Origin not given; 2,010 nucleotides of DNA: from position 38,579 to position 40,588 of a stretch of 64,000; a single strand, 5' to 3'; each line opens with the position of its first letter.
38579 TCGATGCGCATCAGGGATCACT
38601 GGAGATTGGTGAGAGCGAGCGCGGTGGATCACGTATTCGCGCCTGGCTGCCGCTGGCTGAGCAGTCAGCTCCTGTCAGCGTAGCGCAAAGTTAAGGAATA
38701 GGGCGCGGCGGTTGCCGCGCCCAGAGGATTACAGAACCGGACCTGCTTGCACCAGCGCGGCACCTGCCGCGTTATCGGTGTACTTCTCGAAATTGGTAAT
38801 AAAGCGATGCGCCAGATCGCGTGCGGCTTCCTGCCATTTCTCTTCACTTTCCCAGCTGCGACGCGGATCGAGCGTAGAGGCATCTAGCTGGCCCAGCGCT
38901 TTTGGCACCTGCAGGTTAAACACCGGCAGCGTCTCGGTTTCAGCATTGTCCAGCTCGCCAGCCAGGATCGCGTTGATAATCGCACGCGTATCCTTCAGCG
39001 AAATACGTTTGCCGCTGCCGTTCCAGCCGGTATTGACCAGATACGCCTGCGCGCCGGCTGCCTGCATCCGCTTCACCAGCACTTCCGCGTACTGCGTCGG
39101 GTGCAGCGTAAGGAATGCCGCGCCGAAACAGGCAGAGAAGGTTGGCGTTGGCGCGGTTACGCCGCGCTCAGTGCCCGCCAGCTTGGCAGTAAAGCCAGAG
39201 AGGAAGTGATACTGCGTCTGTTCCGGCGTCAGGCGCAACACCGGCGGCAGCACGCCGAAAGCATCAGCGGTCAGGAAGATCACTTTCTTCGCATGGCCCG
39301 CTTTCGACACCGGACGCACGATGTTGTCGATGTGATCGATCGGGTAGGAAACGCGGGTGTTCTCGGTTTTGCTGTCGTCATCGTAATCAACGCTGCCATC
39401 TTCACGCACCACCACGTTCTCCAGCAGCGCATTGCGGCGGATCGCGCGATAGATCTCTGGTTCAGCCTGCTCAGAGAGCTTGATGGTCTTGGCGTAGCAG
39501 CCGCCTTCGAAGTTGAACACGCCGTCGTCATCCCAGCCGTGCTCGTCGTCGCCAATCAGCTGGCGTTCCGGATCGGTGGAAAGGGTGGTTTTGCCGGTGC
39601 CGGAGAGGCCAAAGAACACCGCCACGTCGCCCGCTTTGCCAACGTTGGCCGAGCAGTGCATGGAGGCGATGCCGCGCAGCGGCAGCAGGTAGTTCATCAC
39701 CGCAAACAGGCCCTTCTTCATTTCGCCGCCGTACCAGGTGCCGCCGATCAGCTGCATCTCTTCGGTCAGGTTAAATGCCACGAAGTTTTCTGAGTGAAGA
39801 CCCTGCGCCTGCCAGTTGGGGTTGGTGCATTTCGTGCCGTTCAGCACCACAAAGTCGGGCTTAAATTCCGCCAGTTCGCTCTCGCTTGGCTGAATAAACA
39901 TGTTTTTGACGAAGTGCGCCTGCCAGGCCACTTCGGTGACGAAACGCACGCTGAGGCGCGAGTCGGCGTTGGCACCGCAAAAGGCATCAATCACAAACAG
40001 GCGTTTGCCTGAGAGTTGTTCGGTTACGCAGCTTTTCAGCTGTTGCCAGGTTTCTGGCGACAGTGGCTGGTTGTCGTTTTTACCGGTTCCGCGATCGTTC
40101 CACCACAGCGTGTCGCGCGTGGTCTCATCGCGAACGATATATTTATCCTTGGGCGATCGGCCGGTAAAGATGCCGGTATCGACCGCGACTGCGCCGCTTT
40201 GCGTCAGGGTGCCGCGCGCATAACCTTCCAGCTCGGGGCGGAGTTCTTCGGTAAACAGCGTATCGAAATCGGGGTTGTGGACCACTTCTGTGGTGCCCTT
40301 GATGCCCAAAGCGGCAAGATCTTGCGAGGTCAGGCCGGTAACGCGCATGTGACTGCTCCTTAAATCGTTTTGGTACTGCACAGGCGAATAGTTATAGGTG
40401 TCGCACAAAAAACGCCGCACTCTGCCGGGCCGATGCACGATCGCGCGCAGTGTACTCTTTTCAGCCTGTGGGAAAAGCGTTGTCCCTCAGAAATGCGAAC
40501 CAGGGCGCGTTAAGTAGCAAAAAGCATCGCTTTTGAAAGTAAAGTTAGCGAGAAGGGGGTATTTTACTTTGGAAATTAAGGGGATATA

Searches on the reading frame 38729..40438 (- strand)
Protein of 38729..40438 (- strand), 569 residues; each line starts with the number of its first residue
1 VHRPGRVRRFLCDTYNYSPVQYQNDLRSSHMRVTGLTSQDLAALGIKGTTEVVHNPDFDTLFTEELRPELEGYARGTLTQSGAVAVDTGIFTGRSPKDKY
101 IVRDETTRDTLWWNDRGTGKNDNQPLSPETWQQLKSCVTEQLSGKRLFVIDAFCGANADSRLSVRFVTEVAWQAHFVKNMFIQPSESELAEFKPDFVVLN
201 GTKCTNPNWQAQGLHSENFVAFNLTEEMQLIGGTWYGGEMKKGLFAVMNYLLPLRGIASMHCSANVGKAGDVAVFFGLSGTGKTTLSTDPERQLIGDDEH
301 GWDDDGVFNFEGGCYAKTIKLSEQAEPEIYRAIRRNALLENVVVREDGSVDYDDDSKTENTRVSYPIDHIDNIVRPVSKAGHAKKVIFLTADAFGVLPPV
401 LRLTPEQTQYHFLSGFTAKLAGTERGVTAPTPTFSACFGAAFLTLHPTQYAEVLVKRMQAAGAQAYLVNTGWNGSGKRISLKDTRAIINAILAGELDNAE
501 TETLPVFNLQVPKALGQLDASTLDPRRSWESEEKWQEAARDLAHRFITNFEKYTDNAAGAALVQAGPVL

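Call 58: search_protein_families(library=ncbifam, proteins=[window:38729-40438:-], max_evalue=1e-20)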
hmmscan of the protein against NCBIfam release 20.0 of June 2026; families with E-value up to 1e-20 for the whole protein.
window:38729-40438:- (569 aa): 6 families
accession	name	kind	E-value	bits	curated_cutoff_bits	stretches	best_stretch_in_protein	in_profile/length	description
NF006819.0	PRK09344.1-1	subfamily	0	1015.2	745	1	32-568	2-537/538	phosphoenolpyruvate carboxykinase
TIGR00224.1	pckA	equivalog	2.2e-270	898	590.05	1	37-568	6-531/532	phosphoenolpyruvate carboxykinase (ATP)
NF006820.0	PRK09344.1-2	subfamily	3.7e-209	695.7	636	1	39-559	7-519/529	phosphoenolpyruvate carboxykinase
NF006822.0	PRK09344.1-4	equivalog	1.1e-185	618.3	806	1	38-557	10-521/537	phosphoenolpyruvate carboxykinase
NF006823.0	PRK09344.1-5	equivalog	4.5e-158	527.1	815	1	74-567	25-511/513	phosphoenolpyruvate carboxykinase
NF006821.0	PRK09344.1-3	subfamily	1.4e-135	452.9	369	1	61-557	25-514/525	phosphoenolpyruvate carboxykinase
